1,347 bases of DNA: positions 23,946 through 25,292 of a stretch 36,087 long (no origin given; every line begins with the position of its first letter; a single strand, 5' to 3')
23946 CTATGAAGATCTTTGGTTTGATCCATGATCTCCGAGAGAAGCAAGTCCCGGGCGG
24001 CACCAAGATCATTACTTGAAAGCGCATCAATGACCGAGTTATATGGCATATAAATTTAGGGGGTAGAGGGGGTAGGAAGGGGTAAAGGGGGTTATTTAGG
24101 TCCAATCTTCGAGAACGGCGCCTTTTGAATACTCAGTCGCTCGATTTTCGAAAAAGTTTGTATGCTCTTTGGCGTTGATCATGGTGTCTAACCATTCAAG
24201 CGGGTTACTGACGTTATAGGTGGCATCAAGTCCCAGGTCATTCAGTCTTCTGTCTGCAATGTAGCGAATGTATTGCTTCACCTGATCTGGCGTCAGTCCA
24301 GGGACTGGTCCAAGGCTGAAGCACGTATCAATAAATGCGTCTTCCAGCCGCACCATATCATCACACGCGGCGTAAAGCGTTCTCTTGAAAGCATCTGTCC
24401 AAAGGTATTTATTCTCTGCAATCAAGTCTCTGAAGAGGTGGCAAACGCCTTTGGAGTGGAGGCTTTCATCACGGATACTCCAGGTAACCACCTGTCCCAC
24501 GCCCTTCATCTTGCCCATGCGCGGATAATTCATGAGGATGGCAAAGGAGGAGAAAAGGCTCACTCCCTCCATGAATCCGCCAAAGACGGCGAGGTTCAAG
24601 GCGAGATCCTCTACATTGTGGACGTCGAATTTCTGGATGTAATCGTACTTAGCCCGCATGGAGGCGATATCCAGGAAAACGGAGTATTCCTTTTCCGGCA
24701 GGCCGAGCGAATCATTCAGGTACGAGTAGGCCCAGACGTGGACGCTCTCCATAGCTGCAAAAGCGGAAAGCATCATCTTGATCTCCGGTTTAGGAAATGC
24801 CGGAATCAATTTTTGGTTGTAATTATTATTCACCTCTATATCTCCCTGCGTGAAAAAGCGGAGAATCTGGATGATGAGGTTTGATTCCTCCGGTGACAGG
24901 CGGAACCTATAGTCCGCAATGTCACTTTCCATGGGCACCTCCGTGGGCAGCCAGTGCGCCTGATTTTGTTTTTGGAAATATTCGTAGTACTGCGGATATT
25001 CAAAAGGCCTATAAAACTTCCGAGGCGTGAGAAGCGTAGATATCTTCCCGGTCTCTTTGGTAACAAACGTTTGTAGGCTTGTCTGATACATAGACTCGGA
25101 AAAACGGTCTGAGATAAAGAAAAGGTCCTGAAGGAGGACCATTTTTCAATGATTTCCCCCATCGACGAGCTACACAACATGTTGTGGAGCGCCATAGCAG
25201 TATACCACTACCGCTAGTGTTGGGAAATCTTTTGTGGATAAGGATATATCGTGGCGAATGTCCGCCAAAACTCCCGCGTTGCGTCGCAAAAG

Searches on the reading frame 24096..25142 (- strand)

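Call 11: search_protein_families(library=pfam, proteins=[window:24096-25142:-], max_evalue=0.01)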
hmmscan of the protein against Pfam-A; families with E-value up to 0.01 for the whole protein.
window:24096-25142:- (348 aa): 1 family
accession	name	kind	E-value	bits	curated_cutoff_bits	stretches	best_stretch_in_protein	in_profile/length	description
PF00268.27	Ribonuc_red_sm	-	5.4e-72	243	33.6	1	44-314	4-281/281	Ribonucleotide reductase, small chain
